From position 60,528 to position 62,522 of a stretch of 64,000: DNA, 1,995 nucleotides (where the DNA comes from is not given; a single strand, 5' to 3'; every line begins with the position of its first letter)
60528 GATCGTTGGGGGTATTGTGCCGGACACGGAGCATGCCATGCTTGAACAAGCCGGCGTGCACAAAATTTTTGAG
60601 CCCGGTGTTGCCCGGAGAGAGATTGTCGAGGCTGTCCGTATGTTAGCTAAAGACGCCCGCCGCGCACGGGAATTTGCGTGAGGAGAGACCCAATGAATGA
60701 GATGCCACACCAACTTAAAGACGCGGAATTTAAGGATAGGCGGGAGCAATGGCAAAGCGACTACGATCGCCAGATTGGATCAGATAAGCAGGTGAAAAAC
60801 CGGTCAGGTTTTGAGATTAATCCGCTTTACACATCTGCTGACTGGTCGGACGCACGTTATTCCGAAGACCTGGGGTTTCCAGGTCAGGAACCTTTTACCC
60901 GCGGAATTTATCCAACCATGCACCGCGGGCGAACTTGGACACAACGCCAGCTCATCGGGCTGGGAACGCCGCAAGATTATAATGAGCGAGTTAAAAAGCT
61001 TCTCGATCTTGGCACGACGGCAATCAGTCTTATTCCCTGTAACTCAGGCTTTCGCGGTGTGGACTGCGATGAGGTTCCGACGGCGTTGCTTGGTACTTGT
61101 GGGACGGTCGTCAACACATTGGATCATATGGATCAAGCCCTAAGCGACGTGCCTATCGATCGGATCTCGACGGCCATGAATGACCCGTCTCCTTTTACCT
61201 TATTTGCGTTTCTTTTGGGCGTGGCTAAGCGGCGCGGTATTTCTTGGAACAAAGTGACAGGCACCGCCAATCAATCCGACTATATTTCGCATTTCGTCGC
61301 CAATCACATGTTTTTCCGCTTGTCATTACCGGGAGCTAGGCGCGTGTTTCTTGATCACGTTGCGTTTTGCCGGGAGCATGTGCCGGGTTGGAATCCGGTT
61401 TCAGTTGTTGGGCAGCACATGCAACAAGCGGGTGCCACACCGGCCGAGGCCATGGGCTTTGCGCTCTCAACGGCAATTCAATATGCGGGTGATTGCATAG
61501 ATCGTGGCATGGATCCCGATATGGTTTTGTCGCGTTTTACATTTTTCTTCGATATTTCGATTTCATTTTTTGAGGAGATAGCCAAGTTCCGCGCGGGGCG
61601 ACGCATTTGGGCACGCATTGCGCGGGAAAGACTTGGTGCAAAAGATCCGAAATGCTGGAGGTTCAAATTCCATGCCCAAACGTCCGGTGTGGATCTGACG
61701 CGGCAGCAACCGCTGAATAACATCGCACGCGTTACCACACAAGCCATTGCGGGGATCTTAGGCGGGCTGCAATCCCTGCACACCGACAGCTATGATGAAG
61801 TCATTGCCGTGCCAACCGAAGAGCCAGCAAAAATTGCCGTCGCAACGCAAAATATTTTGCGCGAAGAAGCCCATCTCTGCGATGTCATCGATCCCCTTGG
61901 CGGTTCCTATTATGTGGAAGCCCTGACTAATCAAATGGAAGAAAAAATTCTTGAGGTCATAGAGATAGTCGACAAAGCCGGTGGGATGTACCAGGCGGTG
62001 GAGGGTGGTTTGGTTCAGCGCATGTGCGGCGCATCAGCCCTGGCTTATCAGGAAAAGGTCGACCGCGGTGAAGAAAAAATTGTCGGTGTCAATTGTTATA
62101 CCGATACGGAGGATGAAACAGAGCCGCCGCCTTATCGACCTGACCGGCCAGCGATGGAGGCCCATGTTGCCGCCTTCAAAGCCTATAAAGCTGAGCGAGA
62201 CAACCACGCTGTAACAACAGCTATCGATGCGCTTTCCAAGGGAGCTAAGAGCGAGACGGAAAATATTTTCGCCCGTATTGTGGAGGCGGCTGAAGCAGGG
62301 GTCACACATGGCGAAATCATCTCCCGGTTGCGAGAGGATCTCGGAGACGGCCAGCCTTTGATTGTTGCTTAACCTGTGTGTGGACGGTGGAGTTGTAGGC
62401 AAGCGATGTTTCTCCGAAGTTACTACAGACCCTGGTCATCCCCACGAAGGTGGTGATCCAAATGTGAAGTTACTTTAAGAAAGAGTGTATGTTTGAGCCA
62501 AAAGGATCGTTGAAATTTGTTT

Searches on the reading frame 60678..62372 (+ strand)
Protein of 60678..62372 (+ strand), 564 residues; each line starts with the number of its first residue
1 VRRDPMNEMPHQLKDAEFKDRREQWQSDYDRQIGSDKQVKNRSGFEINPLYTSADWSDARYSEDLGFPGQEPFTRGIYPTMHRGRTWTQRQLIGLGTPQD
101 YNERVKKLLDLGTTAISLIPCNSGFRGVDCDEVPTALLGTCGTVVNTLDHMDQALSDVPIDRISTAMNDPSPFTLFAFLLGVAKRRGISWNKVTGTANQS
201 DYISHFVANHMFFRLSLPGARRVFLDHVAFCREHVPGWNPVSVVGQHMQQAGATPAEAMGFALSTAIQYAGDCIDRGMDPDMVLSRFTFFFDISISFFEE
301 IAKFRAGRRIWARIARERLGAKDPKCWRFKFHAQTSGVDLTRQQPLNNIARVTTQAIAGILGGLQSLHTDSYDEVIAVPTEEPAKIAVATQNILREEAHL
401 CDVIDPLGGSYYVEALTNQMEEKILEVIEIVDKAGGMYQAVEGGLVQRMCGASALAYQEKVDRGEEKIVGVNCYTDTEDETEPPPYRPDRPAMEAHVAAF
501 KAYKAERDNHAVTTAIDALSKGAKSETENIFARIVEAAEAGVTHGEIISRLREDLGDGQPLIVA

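Call 11: search_protein_families(library=ncbifam, proteins=[window:60678-62372:+])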
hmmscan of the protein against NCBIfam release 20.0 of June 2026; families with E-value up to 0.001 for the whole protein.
window:60678-62372:+ (564 aa): 4 families
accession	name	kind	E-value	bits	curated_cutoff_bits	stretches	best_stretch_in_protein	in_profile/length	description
TIGR00641.1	acid_CoA_mut_N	subfamily_domain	3.6e-138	461.1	303.8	1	42-553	4-517/528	methylmalonyl-CoA mutase N-terminal domain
NF006944.0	PRK09426.1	equivalog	9.3e-121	404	876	1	12-556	8-549/721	methylmalonyl-CoA mutase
NF045497.1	IsobCoAmut_IcmF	equivalog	3.3e-53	180.8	1500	2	230-540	744-1055/1076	fused isobutyryl-CoA mutase/GTPase IcmF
TIGR00642.1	mmCoA_mut_beta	equivalog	1e-52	179.2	617.25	2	227-495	203-474/620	methylmalonyl-CoA mutase small subunit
